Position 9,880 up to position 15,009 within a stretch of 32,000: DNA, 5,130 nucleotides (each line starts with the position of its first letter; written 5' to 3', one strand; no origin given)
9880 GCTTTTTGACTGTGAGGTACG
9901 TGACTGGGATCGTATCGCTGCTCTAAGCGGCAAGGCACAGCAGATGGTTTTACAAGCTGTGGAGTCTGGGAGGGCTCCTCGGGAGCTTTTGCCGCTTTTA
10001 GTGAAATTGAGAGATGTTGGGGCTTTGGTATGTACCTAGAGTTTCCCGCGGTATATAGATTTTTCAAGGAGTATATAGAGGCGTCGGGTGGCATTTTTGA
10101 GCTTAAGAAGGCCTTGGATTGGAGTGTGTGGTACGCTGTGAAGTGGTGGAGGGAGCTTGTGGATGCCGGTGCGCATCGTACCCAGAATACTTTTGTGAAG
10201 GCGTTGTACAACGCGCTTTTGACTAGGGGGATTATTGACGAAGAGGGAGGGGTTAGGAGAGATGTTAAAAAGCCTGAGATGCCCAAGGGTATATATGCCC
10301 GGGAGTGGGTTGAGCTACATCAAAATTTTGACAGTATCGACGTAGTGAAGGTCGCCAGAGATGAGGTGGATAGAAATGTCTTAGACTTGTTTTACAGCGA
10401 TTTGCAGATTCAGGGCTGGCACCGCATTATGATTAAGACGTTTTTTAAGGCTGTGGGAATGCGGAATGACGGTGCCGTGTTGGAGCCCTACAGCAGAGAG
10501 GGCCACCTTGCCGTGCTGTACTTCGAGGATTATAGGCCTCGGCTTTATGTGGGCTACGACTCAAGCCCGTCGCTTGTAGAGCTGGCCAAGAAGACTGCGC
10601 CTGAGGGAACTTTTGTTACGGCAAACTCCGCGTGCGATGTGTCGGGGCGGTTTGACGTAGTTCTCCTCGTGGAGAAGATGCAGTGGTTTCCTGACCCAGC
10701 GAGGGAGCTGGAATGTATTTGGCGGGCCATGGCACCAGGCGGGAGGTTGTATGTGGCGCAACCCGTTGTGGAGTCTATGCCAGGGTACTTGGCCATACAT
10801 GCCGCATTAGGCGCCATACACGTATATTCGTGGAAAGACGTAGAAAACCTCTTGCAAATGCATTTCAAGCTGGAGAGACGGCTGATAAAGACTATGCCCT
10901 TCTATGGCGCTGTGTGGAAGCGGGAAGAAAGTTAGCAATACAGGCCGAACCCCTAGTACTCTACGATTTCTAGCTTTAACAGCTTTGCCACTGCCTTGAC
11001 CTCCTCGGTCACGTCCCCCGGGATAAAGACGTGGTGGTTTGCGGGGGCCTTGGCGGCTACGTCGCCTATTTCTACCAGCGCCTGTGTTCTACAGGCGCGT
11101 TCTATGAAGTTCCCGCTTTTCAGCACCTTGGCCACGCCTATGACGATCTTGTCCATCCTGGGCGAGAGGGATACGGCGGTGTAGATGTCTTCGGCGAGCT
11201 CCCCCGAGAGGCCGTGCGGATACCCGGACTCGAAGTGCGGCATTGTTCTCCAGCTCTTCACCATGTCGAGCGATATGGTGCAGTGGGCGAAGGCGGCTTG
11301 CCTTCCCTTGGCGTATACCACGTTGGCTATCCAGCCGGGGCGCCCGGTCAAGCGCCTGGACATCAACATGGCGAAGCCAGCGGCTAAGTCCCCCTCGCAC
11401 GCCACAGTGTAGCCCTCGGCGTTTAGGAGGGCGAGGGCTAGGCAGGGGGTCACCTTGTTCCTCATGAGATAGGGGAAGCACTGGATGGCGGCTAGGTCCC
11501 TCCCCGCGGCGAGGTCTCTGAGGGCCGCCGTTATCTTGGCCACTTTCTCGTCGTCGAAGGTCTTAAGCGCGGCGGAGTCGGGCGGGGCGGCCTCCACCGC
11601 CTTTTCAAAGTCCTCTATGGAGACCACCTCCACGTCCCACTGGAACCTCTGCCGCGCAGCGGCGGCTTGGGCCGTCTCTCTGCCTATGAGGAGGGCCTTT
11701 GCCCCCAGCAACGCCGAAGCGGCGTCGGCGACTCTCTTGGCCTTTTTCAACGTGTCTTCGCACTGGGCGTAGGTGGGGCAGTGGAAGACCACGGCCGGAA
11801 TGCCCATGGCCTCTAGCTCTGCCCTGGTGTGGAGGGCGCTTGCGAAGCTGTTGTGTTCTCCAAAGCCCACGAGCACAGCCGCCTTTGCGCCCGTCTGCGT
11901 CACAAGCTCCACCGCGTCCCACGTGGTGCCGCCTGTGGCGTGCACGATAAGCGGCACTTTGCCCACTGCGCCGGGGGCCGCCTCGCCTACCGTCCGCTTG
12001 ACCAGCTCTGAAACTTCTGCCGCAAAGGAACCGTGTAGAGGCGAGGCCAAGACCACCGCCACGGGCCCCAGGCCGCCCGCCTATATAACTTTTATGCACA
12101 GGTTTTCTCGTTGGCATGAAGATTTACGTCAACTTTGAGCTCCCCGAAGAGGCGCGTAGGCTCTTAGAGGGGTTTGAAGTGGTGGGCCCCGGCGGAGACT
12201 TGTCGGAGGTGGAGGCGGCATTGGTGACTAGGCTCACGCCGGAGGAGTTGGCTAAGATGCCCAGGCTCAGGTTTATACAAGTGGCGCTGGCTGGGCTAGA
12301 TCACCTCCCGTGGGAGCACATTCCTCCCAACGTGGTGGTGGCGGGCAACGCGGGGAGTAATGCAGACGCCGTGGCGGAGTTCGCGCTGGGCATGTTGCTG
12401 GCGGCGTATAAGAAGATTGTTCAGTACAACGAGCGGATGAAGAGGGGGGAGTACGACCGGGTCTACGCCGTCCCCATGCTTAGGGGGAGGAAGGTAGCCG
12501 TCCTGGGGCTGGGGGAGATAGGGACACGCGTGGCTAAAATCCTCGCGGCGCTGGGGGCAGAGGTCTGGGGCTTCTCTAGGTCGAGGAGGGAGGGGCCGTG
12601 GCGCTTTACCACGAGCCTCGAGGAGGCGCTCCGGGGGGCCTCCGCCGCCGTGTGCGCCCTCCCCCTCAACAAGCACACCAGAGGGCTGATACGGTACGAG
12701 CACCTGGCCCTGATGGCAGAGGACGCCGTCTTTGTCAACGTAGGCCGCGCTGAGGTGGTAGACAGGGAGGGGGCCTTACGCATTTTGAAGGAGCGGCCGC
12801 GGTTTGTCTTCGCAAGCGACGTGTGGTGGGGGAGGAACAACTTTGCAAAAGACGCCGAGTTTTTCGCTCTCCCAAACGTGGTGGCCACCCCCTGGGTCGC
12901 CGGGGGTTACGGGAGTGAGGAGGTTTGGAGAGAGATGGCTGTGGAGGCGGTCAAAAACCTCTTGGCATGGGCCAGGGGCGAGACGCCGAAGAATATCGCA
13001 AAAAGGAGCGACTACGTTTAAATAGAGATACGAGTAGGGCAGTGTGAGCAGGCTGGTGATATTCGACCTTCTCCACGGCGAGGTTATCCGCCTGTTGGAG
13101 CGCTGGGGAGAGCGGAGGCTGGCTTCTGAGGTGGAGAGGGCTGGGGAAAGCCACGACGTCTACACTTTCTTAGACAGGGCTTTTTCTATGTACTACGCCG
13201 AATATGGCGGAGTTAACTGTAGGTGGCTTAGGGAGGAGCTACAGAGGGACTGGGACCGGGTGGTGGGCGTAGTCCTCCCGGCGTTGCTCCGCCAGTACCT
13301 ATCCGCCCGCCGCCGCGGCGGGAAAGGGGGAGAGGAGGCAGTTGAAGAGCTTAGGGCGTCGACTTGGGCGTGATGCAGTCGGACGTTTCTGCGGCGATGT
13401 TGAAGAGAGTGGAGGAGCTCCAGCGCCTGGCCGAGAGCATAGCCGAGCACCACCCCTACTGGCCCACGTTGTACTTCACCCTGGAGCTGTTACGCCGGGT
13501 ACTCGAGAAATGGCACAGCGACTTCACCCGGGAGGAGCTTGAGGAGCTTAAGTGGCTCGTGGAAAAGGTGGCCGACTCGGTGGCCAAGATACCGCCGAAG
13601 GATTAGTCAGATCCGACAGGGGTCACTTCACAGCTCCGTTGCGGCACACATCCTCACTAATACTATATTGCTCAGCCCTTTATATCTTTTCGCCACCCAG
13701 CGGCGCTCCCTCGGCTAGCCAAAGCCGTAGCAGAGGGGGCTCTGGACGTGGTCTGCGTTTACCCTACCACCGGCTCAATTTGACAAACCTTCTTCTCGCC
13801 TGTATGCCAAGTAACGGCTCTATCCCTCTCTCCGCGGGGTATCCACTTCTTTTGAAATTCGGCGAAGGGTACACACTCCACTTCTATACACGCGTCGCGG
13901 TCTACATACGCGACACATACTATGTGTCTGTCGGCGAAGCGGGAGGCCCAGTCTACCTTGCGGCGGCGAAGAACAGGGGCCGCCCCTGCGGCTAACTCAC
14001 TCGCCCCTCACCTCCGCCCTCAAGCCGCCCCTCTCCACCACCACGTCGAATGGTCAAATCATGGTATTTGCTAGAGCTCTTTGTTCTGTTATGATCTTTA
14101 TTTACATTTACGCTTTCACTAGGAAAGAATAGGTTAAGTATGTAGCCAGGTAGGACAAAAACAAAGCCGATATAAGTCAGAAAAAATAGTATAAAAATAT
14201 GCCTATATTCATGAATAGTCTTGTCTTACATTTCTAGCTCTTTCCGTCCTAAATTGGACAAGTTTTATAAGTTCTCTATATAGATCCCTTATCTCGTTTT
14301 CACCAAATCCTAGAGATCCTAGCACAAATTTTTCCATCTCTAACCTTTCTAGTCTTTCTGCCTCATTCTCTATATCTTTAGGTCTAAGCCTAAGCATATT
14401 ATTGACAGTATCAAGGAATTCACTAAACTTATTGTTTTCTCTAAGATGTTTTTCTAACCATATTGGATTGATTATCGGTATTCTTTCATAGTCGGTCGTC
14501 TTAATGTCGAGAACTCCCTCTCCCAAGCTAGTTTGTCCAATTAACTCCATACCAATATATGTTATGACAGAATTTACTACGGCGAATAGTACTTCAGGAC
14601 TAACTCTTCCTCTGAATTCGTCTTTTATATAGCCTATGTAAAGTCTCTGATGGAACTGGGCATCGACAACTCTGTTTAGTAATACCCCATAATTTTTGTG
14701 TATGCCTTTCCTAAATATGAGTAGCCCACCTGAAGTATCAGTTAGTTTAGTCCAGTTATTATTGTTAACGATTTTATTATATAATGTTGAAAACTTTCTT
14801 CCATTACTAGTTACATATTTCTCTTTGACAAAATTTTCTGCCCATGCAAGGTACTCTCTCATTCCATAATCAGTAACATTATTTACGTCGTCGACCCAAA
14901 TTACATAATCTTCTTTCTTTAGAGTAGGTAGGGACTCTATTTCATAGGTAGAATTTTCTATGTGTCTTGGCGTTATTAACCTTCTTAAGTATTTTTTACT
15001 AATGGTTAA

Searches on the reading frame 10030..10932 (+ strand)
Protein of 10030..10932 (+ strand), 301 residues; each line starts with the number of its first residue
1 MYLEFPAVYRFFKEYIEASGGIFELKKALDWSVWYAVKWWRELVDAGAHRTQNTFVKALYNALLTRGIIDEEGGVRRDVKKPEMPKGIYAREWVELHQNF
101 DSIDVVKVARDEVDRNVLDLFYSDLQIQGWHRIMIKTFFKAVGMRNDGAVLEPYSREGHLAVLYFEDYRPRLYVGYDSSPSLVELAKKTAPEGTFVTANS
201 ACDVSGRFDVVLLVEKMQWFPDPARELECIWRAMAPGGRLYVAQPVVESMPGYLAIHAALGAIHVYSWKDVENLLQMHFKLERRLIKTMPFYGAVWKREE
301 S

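Call 10: search_protein_families(library=pfam, proteins=[window:10030-10932:+], max_evalue=0.01)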
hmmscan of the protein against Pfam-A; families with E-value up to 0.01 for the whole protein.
window:10030-10932:+ (301 aa): 5 families
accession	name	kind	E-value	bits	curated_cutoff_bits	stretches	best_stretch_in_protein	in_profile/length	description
PF13489.12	Methyltransf_23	-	2.2e-08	34.4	27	1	155-249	31-123/164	Methyltransferase domain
PF08241.18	Methyltransf_11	-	9.3e-08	33.1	21.2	1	165-242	14-95/95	Methyltransferase domain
PF08242.18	Methyltransf_12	-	3.8e-06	28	30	1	158-240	8-98/98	Methyltransferase domain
PF13649.12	Methyltransf_25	-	1.2e-05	26.3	27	1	158-238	9-97/97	Methyltransferase domain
PF13847.12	Methyltransf_31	-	8e-05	22.8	27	1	156-247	13-115/145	Methyltransferase domain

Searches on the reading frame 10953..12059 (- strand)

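Call 10: search_protein_families(library=pfam, proteins=[window:10953-12059:-], max_evalue=0.01)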
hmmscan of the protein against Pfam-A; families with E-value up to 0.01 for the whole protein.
window:10953-12059:- (368 aa): 1 family
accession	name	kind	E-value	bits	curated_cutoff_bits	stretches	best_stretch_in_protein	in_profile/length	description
PF24856.1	AraA_central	-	0.0047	17.8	24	0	173-226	80-134/148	L-arabinose isomerase central domain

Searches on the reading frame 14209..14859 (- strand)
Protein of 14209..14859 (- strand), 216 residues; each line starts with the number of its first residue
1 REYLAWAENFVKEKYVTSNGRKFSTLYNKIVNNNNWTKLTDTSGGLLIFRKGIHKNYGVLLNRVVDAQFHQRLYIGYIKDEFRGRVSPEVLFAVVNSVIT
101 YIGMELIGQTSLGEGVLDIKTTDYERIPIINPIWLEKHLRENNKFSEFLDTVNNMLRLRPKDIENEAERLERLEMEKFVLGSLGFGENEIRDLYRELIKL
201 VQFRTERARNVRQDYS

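Call 10: search_protein_families(library=pfam, proteins=[window:14209-14859:-], max_evalue=0.01)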
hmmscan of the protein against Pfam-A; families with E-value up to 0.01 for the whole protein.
window:14209-14859:- (216 aa): 0 families

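Call 88: search_protein_families(library=padloc, proteins=[window:14209-14859:-], max_evalue=0.001)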
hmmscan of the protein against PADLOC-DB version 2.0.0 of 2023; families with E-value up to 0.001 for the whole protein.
window:14209-14859:- (216 aa): 1 family
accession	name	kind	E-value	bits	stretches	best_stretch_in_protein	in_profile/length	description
PDLC03366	MTase_II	-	3.3e-07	27.4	1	23-137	385-494/568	Type II methyltransferase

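Call 89: search_protein_families(library=phrogs, proteins=[window:14209-14859:-], max_evalue=0.001)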
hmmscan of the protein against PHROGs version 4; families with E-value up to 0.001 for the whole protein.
window:14209-14859:- (216 aa): 0 families
